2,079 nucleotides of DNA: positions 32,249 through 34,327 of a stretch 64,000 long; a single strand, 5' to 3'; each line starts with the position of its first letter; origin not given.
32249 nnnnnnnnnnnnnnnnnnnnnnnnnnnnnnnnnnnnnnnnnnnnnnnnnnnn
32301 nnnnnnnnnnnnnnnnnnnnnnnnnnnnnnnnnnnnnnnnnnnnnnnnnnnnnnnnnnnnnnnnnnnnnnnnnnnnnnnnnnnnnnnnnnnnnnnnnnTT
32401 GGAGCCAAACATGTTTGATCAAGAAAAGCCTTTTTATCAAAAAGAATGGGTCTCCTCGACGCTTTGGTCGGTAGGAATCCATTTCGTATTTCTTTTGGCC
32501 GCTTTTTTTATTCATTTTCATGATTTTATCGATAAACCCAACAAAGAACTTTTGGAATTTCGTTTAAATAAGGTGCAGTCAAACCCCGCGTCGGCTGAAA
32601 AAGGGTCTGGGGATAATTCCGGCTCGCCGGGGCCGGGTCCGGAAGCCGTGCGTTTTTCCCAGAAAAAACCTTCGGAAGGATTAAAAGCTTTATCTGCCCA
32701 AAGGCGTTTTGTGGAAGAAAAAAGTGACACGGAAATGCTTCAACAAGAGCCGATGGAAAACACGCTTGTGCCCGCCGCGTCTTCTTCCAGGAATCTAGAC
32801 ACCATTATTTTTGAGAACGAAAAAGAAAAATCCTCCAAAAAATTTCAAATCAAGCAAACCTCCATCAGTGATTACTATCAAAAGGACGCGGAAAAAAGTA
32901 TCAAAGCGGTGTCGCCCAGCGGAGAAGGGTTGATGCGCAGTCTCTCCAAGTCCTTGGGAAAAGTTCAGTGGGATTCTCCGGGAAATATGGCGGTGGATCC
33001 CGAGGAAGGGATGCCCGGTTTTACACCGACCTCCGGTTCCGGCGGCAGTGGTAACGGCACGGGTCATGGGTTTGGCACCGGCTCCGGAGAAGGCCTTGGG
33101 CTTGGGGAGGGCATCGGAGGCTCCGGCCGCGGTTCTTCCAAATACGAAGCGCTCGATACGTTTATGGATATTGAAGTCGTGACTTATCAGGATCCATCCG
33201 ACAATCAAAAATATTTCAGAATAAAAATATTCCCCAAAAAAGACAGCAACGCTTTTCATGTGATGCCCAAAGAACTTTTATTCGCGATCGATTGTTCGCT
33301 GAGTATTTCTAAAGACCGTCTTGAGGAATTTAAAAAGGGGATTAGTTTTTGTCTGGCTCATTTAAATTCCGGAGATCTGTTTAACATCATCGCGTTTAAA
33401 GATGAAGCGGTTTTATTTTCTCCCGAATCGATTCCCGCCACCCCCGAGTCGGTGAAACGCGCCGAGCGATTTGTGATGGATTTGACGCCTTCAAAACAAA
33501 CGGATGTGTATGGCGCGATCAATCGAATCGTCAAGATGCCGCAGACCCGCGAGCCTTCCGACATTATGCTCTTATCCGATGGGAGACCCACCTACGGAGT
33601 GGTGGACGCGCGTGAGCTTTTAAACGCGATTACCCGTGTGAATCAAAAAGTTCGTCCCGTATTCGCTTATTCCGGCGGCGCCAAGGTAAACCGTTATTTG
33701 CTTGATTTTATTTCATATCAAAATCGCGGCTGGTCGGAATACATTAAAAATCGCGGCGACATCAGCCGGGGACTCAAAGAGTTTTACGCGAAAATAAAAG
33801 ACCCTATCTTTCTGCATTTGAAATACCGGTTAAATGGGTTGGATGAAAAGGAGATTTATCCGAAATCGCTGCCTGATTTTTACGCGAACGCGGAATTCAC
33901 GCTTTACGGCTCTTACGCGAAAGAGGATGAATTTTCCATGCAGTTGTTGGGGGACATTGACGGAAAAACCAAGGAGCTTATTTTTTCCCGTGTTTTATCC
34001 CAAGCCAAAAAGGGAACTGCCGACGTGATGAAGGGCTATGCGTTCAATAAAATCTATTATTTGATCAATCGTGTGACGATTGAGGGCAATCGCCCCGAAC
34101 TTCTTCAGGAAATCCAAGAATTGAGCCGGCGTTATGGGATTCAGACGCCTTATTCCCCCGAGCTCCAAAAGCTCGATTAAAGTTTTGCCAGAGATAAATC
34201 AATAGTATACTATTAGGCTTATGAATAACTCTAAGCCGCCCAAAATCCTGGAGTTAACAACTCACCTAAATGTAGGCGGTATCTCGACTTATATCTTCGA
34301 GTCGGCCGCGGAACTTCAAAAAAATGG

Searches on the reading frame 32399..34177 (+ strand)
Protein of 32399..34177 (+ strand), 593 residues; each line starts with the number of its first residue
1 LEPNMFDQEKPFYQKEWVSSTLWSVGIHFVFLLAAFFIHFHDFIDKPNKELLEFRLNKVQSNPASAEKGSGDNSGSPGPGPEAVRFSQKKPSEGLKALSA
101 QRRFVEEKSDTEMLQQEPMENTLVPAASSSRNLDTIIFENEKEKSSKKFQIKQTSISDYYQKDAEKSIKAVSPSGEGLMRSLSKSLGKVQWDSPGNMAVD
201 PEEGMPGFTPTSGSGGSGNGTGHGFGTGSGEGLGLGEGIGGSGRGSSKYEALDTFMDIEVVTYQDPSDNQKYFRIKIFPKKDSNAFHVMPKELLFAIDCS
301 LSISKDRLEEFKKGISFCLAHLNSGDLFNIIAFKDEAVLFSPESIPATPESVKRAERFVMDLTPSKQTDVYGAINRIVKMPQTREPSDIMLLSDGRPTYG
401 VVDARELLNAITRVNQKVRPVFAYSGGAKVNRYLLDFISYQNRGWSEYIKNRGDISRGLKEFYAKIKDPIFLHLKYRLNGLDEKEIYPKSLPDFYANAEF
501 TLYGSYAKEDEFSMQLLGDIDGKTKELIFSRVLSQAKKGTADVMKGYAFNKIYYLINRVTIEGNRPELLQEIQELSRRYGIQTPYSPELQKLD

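Call 6: search_protein_families(library=pfam, proteins=[window:32399-34177:+], max_evalue=0.01)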
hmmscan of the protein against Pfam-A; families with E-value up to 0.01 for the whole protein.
window:32399-34177:+ (593 aa): 3 families
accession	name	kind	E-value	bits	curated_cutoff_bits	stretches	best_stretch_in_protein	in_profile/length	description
PF13768.12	VWA_3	-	1e-11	45.6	27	1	292-446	2-153/155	von Willebrand factor type A domain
PF13519.12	VWA_2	-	1.1e-08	36.1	27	1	293-395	1-106/107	von Willebrand factor type A domain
PF00092.34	VWA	-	0.00033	21.4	23.8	1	293-429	2-142/174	von Willebrand factor type A domain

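Call 16: find_homologous_proteins(query=window:32399-34177:+)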
Query window:32399-34177:+ (593 aa): 221 proteins with E <= 0.001 among 8000 candidates; the best 120 are listed.
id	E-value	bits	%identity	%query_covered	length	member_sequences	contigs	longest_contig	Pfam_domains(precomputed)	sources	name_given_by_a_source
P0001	0.0e+0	1331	100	99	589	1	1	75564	PF13768.13,PF13519.13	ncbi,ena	-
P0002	3.9e-230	784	60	98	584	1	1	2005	PF13768.13,PF13519.13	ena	-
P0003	2.8e-226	771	58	98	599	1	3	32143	PF13768.13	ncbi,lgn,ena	-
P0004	1.7e-218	745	56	100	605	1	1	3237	PF13768.13,PF00092.35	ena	-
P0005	2.5e-218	745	58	98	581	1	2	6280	PF13768.13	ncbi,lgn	-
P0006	4.5e-215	734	53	98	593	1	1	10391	PF13768.13,PF13519.13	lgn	-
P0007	4.3e-198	678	53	98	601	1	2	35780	PF13768.13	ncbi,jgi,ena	-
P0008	3.5e-197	675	53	99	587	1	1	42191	PF13768.13,PF00092.35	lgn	-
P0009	4.3e-197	675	54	98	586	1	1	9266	PF13768.13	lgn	-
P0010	3.2e-195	668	52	99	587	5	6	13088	PF13768.13,PF00092.35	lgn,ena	-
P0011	3.4e-193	662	52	97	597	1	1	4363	PF13768.13,PF13519.13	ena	-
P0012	2.1e-190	652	53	97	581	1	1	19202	PF13768.13,PF00092.35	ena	-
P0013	2.8e-189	649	52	94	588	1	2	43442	PF13768.13,PF00092.35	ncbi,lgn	-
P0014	4.2e-187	642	52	99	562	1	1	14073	PF13768.13,PF00092.35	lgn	-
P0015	5.8e-186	638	53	91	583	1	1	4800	PF13768.13,PF00092.35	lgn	-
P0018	6.7e-181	621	49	99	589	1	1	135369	PF13768.13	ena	-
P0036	3.6e-173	596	49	98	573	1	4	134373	PF13768.13,PF13519.13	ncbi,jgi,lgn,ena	-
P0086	7.9e-155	535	56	71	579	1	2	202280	PF13768.13,PF00092.35,PF13519.13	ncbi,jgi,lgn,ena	-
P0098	1.6e-142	494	50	78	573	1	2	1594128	PF13768.13,PF00092.35,PF13519.13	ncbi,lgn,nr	ncbi:MAG: hypothetical protein MOGMAGMI_01765 [Candidatus Omnitrophica bacterium]|nr:hypothetical pr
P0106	2.1e-108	382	40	83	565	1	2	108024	PF13768.13,PF00092.35,PF13519.13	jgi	-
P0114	6.2e-105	370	46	65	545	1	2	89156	PF13768.13,PF00092.35,PF13519.13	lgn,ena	-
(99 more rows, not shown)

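Call 21: find_encoding_contigs(protein=P0018, flank=10000, max_places=1)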
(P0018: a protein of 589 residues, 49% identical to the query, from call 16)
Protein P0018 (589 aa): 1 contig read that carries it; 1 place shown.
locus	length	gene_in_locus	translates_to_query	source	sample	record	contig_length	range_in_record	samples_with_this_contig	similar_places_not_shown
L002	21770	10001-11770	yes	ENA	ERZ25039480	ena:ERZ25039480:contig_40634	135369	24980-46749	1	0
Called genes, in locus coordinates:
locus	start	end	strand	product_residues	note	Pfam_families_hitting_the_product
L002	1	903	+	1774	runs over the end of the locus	-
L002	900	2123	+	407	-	-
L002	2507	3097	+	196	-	-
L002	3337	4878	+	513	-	-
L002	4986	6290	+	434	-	-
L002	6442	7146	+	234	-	PF01618:MotA_ExbB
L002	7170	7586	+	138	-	PF02472:ExbD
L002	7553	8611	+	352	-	PF13424:TPR_12 (faint), PF13525:YfiO (weak), PF07719:TPR_2 (faint), PF13174:TPR_6 (faint), PF13428:TPR_14 (faint), PF13432:TPR_16 (faint), PF14559:TPR_19 (faint), PF09976:TPR_21 (faint)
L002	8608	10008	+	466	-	PF13181:TPR_8 (faint), PF24575:TPR_Slam (faint), PF09976:TPR_21 (faint), PF13424:TPR_12 (faint), PF13512:TPR_18 (faint), PF00515:TPR_1 (faint), PF07719:TPR_2 (faint), PF13525:YfiO (weak), +4 more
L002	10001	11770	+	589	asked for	PF13768:VWA_3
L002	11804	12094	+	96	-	PF13439:Glyco_transf_4 (weak)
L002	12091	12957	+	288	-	PF13439:Glyco_transf_4, PF20706:GT4-conflict (weak), PF00534:Glycos_transf_1, PF13692:Glyco_trans_1_4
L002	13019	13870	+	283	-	PF02602:HEM4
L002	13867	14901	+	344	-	PF01208:URO-D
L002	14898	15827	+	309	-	PF00762:Ferrochelatase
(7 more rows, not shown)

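Call 22: find_encoding_contigs(protein=P0098, flank=10000, max_places=1)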
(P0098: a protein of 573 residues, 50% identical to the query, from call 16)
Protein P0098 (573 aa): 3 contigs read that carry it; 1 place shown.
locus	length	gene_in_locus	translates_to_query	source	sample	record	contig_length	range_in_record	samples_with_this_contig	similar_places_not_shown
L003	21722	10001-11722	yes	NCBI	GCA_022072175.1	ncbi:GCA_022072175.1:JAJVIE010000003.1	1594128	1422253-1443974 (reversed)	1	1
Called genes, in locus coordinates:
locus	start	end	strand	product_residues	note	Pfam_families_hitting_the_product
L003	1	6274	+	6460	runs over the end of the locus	PF23526:AprA_N, PF23589:WHD_AprA, PF23525:Methyltransf_36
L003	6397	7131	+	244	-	PF01618:MotA_ExbB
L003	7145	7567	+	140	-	PF02472:ExbD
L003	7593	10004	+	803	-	PF07719:TPR_2 (faint), PF12895:ANAPC3 (faint), PF13428:TPR_14 (faint), PF13432:TPR_16 (faint), PF13525:YfiO (faint), PF14559:TPR_19 (faint), PF09976:TPR_21 (weak), PF13174:TPR_6 (weak), +5 more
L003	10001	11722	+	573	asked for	PF00092:VWA (weak), PF13519:VWA_2 (weak), PF13768:VWA_3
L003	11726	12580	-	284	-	PF01145:Band_7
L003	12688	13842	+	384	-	PF13439:Glyco_transf_4, PF13477:Glyco_trans_4_2 (weak), PF13579:Glyco_trans_4_4, PF00534:Glycos_transf_1, PF13692:Glyco_trans_1_4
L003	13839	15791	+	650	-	PF02602:HEM4, PF01208:URO-D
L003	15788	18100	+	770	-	PF00762:Ferrochelatase, PF01266:DAO, PF01946:Thi4 (weak), PF13450:NAD_binding_8, PF01593:Amino_oxidase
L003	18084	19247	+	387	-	PF01938:TRAM, PF05958:tRNA_U5-meth_tr, PF03602:Cons_hypoth95 (weak)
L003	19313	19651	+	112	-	-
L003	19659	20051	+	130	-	-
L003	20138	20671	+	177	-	-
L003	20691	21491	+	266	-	PF00929:RNase_T, PF16473:Rv2179c-like (faint)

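Call 23: find_encoding_contigs(protein=P0003, flank=10000, max_places=1)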
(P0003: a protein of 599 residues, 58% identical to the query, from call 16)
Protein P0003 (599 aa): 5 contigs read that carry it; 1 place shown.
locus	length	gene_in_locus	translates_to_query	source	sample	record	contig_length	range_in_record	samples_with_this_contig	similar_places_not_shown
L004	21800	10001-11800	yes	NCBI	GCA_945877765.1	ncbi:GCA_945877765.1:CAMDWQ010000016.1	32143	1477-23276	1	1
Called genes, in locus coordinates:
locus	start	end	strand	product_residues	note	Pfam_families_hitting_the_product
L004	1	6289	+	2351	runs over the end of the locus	-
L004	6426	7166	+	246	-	PF01618:MotA_ExbB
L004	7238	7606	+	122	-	PF02472:ExbD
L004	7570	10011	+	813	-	PF12895:ANAPC3 (faint), PF07719:TPR_2 (faint), PF09976:TPR_21 (faint), PF13181:TPR_8 (faint), PF13371:TPR_9 (faint), PF13424:TPR_12 (weak), PF13432:TPR_16 (weak), PF13174:TPR_6, +8 more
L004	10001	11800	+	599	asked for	PF13768:VWA_3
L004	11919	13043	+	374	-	PF13439:Glyco_transf_4, PF13477:Glyco_trans_4_2, PF13579:Glyco_trans_4_4, PF20706:GT4-conflict (weak), PF00534:Glycos_transf_1, PF13692:Glyco_trans_1_4, PF13524:Glyco_trans_1_2 (weak)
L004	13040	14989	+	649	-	PF02602:HEM4, PF01208:URO-D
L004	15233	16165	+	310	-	PF00762:Ferrochelatase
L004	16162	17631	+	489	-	PF01593:Amino_oxidase, PF13450:NAD_binding_8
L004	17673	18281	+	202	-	PF02798:GST_N, PF13417:GST_N_3, PF13409:GST_N_2, PF00043:GST_C, PF14497:GST_C_3 (faint)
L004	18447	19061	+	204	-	-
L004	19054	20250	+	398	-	PF05958:tRNA_U5-meth_tr, PF03602:Cons_hypoth95 (weak), PF13847:Methyltransf_31 (faint)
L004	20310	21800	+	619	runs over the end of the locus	PF02771:Acyl-CoA_dh_N, PF02770:Acyl-CoA_dh_M, PF00441:Acyl-CoA_dh_1, PF21263:Acyl-CoA-dh_C (faint), PF21343:ACAD9-ACADV_C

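Call 30: find_encoding_contigs(protein=P0036, flank=10000, max_places=1)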
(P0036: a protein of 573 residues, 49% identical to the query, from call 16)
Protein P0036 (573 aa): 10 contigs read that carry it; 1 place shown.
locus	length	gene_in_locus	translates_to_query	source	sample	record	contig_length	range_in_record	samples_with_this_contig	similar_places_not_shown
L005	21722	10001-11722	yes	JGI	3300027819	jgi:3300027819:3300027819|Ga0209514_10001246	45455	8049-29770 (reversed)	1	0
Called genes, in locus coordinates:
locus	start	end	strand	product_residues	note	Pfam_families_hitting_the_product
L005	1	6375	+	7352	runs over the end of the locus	?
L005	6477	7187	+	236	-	PF01618:MotA_ExbB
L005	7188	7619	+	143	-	PF02472:ExbD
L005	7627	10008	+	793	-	PF00515:TPR_1 (faint), PF07719:TPR_2 (faint), PF12895:ANAPC3 (faint), PF13525:YfiO (weak), PF09976:TPR_21 (weak), PF13432:TPR_16, PF13525:YfiO (weak), PF13432:TPR_16, +10 more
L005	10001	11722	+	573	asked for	PF13519:VWA_2 (weak), PF13768:VWA_3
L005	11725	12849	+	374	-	PF13477:Glyco_trans_4_2, PF13439:Glyco_transf_4, PF13579:Glyco_trans_4_4, PF20706:GT4-conflict (weak), PF00534:Glycos_transf_1, PF13692:Glyco_trans_1_4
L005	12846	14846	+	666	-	PF02602:HEM4, PF01208:URO-D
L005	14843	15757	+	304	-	PF00762:Ferrochelatase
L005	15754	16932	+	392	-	PF01938:TRAM, PF05958:tRNA_U5-meth_tr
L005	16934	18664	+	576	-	PF16927:HisKA_7TM, PF08448:PAS_4 (faint), PF00512:HisKA, PF02518:HATPase_c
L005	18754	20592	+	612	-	PF02771:Acyl-CoA_dh_N, PF02770:Acyl-CoA_dh_M, PF00441:Acyl-CoA_dh_1, PF21343:ACAD9-ACADV_C (faint)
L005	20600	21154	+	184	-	PF01965:DJ-1_PfpI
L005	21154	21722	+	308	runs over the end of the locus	PF12705:PDDEXK_1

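Call 31: find_encoding_contigs(protein=P0086, flank=10000, max_places=1)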
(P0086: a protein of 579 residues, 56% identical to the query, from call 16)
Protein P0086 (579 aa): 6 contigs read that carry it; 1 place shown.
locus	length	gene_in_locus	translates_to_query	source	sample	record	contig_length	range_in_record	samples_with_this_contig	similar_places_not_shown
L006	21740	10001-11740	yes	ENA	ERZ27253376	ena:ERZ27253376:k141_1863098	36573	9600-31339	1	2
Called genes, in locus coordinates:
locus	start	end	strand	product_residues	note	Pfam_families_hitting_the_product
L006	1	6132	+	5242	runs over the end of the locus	?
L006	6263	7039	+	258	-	PF01618:MotA_ExbB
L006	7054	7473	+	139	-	PF02472:ExbD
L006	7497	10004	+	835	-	PF00515:TPR_1 (faint), PF07719:TPR_2 (faint), PF13174:TPR_6 (faint), PF13371:TPR_9 (faint), PF13424:TPR_12 (faint), PF13428:TPR_14 (faint), PF13525:YfiO (weak), PF13432:TPR_16 (weak), +4 more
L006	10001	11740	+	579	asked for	PF00092:VWA (weak), PF13519:VWA_2, PF13768:VWA_3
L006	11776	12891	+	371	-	PF13439:Glyco_transf_4, PF13477:Glyco_trans_4_2 (weak), PF13579:Glyco_trans_4_4, PF00534:Glycos_transf_1, PF13692:Glyco_trans_1_4, PF13524:Glyco_trans_1_2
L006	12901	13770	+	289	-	PF02602:HEM4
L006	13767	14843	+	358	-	PF01208:URO-D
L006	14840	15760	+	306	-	PF00762:Ferrochelatase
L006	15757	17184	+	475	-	PF01266:DAO, PF07992:Pyr_redox_2 (faint), PF13450:NAD_binding_8, PF01593:Amino_oxidase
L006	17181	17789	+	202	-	PF02798:GST_N, PF13417:GST_N_3, PF13409:GST_N_2, PF00043:GST_C, PF13410:GST_C_2 (weak)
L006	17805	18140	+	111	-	PF28289:BV97_02767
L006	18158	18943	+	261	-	PF13795:HupE_UreJ_2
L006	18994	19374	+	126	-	-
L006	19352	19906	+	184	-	PF03734:YkuD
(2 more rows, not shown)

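Call 32: find_encoding_contigs(protein=P0106, flank=10000, max_places=1)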
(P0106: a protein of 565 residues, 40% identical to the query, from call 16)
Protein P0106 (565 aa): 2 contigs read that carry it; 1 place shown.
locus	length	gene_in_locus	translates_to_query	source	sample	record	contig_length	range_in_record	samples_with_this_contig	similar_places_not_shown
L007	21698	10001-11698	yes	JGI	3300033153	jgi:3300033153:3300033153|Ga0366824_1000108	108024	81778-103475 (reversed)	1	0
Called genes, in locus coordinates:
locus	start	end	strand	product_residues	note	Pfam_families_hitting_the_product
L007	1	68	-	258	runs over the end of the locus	PF10670:DUF4198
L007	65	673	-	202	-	PF01891:CbiM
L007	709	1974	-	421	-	PF04966:OprB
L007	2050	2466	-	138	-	PF01402:RHH_1, PF08753:NikR_C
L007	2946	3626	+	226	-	PF00535:Glycos_transf_2, PF10111:Glyco_tranf_2_2 (weak), PF13641:Glyco_tranf_2_3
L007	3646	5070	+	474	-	PF02310:B12-binding, PF04055:Radical_SAM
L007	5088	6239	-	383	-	PF13231:PMT_2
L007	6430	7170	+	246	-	PF01618:MotA_ExbB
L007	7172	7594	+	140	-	PF02472:ExbD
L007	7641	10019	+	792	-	PF09976:TPR_21 (faint), PF07719:TPR_2 (faint), PF12895:ANAPC3 (faint), PF13174:TPR_6 (faint), PF13424:TPR_12 (faint), PF13428:TPR_14 (faint), PF13525:YfiO (faint), PF14559:TPR_19 (faint), +8 more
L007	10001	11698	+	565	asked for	PF13768:VWA_3, PF00092:VWA (weak), PF13519:VWA_2 (weak)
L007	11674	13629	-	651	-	PF00989:PAS, PF08448:PAS_4, PF13426:PAS_9, PF00512:HisKA, PF02518:HATPase_c, PF07238:PilZ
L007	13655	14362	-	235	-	PF04055:Radical_SAM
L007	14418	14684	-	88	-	-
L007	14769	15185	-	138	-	PF07238:PilZ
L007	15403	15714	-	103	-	-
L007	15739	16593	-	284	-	PF00285:Citrate_synt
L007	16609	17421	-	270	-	PF04055:Radical_SAM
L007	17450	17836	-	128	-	PF07883:Cupin_2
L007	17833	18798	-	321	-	PF01073:3Beta_HSD (weak), PF01370:Epimerase, PF02719:Polysacc_synt_2 (faint), PF16363:GDP_Man_Dehyd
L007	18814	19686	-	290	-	PF01515:PTA_PTB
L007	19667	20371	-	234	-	PF21948:LplA-B_cat, PF03099:BPL_LplA_LipB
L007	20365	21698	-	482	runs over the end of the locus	PF02347:GDC-P, PF00266:Aminotran_5 (weak), PF21478:GcvP2_C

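Call 41: search_protein_families(library=ncbifam, proteins=[window:32411-34177:+], max_evalue=0.1)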
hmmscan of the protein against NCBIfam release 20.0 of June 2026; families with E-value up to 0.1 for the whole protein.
window:32411-34177:+ (589 aa): 1 family
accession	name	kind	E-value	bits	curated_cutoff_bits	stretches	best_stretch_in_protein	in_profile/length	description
TIGR03788.1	marine_srt_targ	equivalog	1.6e-35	122.7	551.65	1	256-581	241-561/629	marine proteobacterial sortase target protein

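Call 71: find_encoding_contigs(protein=P0001, flank=10000, max_places=4)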
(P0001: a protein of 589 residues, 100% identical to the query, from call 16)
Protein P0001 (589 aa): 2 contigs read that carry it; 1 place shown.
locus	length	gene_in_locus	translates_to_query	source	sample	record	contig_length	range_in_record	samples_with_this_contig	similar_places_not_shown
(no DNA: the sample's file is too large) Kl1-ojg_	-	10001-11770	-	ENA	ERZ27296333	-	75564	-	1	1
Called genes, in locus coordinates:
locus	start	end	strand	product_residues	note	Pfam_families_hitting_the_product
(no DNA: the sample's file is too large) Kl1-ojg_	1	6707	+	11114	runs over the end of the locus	-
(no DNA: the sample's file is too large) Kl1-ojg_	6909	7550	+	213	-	PF01618:MotA_ExbB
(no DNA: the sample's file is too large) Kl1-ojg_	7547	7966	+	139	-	PF02472:ExbD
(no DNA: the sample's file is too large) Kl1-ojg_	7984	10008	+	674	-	PF13428:TPR_14 (faint), PF21545:T7SS_EccA1_N (faint), PF22860:DUF7017 (faint), PF24575:TPR_Slam (faint), PF09976:TPR_21, PF13525:YfiO (weak), PF09976:TPR_21 (weak), PF13174:TPR_6 (weak), +11 more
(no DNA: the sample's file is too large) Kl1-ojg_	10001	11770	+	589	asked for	PF13519:VWA_2, PF13768:VWA_3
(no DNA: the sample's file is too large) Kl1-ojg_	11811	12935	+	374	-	PF13439:Glyco_transf_4, PF13477:Glyco_trans_4_2, PF13579:Glyco_trans_4_4, PF20706:GT4-conflict, PF00534:Glycos_transf_1, PF13692:Glyco_trans_1_4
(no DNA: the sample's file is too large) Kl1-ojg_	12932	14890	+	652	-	PF02602:HEM4, PF01208:URO-D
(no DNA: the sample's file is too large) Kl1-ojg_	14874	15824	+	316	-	PF00762:Ferrochelatase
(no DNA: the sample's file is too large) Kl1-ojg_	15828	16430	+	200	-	PF02798:GST_N, PF13417:GST_N_3, PF13409:GST_N_2, PF00043:GST_C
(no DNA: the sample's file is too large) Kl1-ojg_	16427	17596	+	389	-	PF01938:TRAM, PF05958:tRNA_U5-meth_tr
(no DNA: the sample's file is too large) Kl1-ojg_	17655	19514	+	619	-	PF02771:Acyl-CoA_dh_N, PF02770:Acyl-CoA_dh_M, PF00441:Acyl-CoA_dh_1, PF21263:Acyl-CoA-dh_C (faint), PF21343:ACAD9-ACADV_C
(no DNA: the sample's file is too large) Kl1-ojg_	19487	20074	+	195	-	PF01965:DJ-1_PfpI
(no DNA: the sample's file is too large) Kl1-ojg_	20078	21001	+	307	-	PF12705:PDDEXK_1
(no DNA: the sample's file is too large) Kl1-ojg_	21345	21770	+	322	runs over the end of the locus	PF01368:DHH, PF02272:DHHA1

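Call 73: find_encoding_contigs(protein=P0114, flank=10000, max_places=1)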
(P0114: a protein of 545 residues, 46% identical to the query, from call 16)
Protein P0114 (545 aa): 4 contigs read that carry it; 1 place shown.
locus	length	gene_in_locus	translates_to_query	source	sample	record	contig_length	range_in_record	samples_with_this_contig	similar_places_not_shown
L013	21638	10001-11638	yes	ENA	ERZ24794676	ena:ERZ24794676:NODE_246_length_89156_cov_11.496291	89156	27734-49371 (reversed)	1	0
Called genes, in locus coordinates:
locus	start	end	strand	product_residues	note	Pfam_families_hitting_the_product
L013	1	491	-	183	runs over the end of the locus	PF12844:HTH_19 (weak), PF13443:HTH_26 (weak), PF01381:HTH_3 (weak), PF07883:Cupin_2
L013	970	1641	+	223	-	-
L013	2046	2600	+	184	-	-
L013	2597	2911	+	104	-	-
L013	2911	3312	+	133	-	PF02556:SecB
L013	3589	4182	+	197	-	PF04011:LemA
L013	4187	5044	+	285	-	PF04536:TPM_phosphatase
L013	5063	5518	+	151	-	PF04536:TPM_phosphatase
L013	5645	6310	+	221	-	PF11769:DUF3313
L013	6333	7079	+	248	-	PF01618:MotA_ExbB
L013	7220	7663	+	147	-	PF02472:ExbD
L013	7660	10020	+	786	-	PF00515:TPR_1 (faint), PF07719:TPR_2 (faint), PF12895:ANAPC3 (faint), PF13181:TPR_8 (faint), PF13424:TPR_12 (faint), PF13428:TPR_14 (faint), PF09976:TPR_21 (weak), PF13174:TPR_6 (weak), +5 more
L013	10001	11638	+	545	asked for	PF00092:VWA (weak), PF13519:VWA_2, PF13768:VWA_3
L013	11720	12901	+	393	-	PF00162:PGK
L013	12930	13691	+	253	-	PF00121:TIM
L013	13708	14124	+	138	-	PF03840:SecG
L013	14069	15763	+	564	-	PF00496:SBP_bac_5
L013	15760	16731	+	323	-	PF19300:BPD_transp_1_N, PF00528:BPD_transp_1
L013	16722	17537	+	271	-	PF12911:OppC_N, PF00528:BPD_transp_1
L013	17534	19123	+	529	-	PF00005:ABC_tran, PF02463:SMC_N (weak), PF13401:AAA_22 (faint), PF13304:AAA_21 (faint), PF00005:ABC_tran, PF08352:oligo_HPY (weak)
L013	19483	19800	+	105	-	PF03091:CutA1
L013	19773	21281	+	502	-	PF01875:Memo, PF01871:AMMECR1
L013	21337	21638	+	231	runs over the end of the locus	PF03309:Pan_kinase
